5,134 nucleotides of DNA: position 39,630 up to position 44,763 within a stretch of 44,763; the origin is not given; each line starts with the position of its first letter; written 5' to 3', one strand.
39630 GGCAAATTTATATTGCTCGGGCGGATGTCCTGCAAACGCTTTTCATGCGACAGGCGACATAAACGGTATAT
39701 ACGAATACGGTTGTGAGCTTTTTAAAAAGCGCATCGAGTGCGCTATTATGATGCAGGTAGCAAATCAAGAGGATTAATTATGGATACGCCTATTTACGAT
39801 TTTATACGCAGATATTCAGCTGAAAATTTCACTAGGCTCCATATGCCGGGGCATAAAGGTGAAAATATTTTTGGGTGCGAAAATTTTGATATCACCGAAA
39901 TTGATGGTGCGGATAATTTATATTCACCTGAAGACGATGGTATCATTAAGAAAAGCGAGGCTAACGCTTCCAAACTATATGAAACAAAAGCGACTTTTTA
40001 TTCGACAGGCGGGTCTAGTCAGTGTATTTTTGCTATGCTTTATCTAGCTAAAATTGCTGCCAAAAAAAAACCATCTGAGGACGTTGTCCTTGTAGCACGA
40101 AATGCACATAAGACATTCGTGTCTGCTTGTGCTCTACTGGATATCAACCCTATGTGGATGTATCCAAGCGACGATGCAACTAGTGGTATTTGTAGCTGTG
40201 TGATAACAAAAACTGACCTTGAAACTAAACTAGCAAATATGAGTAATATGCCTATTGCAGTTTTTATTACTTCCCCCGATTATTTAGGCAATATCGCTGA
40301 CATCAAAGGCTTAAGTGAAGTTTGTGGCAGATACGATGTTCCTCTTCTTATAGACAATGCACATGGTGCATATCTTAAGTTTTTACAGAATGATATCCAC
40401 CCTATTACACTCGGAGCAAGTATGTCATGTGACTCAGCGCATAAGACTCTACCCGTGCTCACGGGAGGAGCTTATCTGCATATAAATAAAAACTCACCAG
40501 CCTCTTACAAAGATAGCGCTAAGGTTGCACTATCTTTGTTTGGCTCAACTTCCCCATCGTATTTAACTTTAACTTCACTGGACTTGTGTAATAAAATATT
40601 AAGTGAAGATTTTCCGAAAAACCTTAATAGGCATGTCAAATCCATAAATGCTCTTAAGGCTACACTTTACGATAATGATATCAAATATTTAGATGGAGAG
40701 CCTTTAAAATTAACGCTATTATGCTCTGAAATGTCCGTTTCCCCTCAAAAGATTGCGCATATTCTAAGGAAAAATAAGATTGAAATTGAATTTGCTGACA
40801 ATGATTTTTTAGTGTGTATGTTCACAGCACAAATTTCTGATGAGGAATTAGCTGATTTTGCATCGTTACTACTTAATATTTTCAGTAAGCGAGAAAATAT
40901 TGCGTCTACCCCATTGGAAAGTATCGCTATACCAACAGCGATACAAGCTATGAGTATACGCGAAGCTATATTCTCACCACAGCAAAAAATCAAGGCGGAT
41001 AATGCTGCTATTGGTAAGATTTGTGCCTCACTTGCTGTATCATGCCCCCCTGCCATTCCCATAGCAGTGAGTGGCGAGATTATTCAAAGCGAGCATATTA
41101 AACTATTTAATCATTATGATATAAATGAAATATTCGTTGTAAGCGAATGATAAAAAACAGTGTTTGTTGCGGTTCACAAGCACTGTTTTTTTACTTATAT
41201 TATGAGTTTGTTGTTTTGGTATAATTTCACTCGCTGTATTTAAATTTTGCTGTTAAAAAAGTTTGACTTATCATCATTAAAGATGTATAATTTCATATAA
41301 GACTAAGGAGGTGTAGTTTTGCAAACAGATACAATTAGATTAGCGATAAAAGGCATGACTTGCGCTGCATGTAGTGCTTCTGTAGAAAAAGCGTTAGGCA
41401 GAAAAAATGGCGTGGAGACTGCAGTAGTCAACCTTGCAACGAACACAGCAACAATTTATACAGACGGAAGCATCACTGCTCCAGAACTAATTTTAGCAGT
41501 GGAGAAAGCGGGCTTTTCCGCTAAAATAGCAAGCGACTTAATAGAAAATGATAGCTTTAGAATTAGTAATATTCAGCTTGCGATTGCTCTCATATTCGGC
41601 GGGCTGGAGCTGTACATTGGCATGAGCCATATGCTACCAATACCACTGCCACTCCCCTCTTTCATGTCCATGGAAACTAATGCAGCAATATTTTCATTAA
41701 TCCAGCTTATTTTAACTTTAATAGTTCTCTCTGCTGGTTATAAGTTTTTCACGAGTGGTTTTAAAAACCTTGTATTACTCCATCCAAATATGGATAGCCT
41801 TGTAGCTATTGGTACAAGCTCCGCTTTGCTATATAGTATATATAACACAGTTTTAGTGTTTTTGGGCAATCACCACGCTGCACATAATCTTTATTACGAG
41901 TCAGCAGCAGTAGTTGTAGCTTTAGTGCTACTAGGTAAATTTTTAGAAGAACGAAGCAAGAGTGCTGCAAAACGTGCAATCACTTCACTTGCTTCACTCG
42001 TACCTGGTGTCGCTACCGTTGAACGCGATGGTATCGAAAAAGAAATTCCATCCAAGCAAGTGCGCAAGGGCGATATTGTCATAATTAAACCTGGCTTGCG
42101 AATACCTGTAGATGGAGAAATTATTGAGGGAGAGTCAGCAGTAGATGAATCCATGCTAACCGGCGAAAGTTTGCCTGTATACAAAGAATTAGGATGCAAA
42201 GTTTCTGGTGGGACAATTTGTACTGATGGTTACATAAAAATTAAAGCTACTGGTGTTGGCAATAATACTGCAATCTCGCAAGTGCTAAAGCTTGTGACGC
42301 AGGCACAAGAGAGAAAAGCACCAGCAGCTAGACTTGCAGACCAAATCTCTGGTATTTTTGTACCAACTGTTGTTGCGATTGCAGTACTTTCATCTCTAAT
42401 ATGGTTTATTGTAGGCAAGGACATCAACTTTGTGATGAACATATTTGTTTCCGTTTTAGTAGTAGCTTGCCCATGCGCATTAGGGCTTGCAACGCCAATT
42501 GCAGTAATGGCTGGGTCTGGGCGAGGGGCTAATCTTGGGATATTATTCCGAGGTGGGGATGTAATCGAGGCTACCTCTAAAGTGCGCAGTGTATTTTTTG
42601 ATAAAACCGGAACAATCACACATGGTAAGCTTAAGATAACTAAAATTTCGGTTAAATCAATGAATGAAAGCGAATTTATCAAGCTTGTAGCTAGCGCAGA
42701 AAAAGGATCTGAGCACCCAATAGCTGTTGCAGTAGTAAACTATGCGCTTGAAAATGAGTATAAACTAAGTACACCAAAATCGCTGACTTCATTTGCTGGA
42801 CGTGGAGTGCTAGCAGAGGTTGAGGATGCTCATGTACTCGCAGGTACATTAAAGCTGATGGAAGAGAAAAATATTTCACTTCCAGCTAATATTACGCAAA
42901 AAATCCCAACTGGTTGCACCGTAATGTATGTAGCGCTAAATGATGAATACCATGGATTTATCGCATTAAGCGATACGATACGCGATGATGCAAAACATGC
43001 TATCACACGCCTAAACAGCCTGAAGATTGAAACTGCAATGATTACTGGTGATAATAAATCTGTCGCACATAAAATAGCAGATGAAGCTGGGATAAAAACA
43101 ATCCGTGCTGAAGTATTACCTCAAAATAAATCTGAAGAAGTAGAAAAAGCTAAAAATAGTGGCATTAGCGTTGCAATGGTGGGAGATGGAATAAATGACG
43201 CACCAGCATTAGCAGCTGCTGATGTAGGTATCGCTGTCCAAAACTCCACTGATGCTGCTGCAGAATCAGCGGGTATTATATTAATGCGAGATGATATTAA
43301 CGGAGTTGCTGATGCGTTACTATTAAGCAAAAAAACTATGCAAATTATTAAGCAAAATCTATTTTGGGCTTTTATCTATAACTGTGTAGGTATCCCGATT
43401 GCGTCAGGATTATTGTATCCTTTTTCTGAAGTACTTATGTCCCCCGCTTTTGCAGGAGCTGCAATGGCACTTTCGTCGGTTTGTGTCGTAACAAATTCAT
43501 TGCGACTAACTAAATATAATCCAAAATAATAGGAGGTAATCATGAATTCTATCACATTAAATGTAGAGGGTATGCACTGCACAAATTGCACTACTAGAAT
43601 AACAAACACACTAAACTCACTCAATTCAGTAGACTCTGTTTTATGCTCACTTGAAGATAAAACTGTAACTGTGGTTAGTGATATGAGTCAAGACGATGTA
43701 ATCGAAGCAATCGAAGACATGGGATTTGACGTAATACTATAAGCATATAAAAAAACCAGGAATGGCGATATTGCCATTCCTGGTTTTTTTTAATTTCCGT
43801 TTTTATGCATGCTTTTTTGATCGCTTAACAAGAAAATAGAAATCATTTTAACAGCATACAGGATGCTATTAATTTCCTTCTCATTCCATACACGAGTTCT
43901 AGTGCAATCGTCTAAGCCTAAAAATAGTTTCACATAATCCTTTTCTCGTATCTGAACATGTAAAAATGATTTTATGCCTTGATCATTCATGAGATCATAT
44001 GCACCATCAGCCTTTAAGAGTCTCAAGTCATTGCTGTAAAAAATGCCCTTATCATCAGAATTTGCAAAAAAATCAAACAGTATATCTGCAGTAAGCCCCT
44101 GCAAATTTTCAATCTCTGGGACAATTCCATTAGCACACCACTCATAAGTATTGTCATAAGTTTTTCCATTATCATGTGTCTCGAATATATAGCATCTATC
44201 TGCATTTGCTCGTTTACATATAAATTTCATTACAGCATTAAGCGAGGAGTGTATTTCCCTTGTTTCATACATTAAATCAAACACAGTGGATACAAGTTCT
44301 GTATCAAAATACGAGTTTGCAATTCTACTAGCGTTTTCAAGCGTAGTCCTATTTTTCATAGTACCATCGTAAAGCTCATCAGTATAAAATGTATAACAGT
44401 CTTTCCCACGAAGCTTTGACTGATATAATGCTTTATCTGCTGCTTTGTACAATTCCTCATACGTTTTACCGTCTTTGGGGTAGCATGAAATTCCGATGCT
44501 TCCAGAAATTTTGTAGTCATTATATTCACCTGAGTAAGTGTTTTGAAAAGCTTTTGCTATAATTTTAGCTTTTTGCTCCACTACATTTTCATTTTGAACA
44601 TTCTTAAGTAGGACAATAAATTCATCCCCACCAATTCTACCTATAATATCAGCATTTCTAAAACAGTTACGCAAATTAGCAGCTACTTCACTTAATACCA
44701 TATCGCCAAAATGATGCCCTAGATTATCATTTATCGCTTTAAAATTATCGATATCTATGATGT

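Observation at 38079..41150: Complete SCIFF ranthipeptide (RiPP) cassette missed by the ORF track: promoter, 50-aa Cys-rich precursor, attenuator, rSAM/SPASM maturase, coupled PLP decarboxylase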

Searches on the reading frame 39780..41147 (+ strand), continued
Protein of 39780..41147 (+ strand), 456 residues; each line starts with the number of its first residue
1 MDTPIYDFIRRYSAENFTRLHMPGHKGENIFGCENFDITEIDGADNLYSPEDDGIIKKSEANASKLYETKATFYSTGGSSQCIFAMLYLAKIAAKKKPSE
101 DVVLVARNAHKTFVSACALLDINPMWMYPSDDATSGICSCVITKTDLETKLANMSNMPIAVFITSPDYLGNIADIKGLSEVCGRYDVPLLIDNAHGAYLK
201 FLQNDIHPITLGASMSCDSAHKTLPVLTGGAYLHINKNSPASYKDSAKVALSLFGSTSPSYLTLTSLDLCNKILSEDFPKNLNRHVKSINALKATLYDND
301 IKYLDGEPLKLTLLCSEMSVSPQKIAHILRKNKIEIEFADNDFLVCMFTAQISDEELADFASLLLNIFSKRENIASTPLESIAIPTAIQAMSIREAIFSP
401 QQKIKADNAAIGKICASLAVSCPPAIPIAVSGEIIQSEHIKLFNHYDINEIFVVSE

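Call 38: find_encoding_contigs(protein=P0080, flank=6000, max_places=2)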
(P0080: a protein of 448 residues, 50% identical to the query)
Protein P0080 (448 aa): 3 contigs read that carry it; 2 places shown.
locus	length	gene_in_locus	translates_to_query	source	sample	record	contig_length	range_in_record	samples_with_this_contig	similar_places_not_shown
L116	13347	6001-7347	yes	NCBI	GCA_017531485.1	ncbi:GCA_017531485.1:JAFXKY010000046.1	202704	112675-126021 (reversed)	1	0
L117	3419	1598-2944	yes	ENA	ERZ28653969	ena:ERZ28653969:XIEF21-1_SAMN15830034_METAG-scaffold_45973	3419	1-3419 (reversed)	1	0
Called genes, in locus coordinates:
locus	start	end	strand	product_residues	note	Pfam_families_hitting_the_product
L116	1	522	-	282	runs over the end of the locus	PF01734:Patatin, PF19890:DUF6363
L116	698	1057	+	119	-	PF03965:Penicillinase_R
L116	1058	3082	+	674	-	PF05569:Peptidase_M56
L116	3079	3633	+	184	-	-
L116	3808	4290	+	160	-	PF12844:HTH_19, PF13560:HTH_31 (faint), PF01381:HTH_3, PF07022:Phage_CI_repr (weak)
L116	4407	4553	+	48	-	PF13165:SCIFF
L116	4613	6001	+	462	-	PF13353:Fer4_12, PF04055:Radical_SAM, PF13186:SPASM (faint)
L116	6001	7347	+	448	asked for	PF01276:OKR_DC_1, PF01053:Cys_Met_Meta_PP (weak)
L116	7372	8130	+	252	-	-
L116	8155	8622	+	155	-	PF13420:Acetyltransf_4 (weak), PF13527:Acetyltransf_9, PF00583:Acetyltransf_1, PF13673:Acetyltransf_10, PF13508:Acetyltransf_7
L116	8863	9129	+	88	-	PF01047:MarR, PF12802:MarR_2 (weak), PF13463:HTH_27, PF13601:HTH_34 (weak)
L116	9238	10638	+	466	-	PF01554:MatE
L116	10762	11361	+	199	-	PF12844:HTH_19 (weak), PF13560:HTH_31, PF01381:HTH_3, PF13443:HTH_26 (faint)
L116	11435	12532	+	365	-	PF01321:Creatinase_N (faint), PF00557:Peptidase_M24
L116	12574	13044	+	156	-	-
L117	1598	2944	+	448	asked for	PF01276:OKR_DC_1, PF01053:Cys_Met_Meta_PP (weak)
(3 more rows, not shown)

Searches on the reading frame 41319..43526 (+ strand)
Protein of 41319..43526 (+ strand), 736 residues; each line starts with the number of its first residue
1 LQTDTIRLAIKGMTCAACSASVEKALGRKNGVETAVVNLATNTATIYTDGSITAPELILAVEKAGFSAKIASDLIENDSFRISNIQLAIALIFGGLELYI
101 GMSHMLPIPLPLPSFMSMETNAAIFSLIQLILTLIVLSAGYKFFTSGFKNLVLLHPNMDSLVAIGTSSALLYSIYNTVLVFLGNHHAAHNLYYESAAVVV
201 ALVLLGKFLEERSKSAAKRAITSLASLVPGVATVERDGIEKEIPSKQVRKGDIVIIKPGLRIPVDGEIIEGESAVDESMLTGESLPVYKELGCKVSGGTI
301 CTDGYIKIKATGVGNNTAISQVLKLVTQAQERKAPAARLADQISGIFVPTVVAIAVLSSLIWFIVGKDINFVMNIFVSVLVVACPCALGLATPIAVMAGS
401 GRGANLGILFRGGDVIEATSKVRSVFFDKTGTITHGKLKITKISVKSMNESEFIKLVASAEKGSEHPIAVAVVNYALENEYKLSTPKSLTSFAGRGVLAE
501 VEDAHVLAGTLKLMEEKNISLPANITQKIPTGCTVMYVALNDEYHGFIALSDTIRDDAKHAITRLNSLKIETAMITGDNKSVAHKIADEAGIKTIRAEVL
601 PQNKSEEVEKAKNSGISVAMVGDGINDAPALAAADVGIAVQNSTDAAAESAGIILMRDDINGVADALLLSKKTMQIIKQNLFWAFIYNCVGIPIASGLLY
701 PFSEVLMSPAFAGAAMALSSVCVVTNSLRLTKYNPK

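Call 43: search_protein_families(library=pfam, proteins=[window:41319-43526:+], max_evalue=0.001)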
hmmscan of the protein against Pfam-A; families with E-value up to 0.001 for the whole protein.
window:41319-43526:+ (736 aa): 4 families
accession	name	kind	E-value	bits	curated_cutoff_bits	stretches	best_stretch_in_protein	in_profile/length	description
PF00122.25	E1-E2_ATPase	-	2e-57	194.1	28.1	1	227-405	2-180/181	E1-E2 ATPase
PF00702.32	Hydrolase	-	3.4e-30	106.3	26.4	1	423-635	2-191/191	haloacid dehalogenase-like hydrolase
PF00403.32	HMA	-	7.9e-14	52.2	24.8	1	8-66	2-61/62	Heavy-metal-associated domain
PF08282.18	Hydrolase_3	-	7.8e-05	23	20.9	1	617-667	205-255/255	haloacid dehalogenase-like hydrolase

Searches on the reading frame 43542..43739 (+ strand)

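Call 43: search_protein_families(library=pfam, proteins=[window:43542-43739:+], max_evalue=0.001)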
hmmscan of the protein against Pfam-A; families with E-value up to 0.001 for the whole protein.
window:43542-43739:+ (66 aa): 1 family
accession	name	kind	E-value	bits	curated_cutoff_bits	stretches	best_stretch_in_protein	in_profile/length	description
PF00403.32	HMA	-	7.7e-17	61.9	24.8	1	5-63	1-62/62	Heavy-metal-associated domain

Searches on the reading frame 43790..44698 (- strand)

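Call 43: search_protein_families(library=pfam, proteins=[window:43790-44698:-], max_evalue=0.001)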
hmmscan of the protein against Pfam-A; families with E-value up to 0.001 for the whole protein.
window:43790-44698:- (302 aa): 2 families
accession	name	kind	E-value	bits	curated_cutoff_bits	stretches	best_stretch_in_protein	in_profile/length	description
PF00990.26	GGDEF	-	1e-23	84.3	23.8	1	1-100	58-160/161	Diguanylate cyclase, GGDEF domain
PF24898.2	GGDEF_GdpP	-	0.0003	21.5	30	0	5-100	25-114/126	Cyclic-di-AMP phosphodiesterase GdpP-like, GGDEF domain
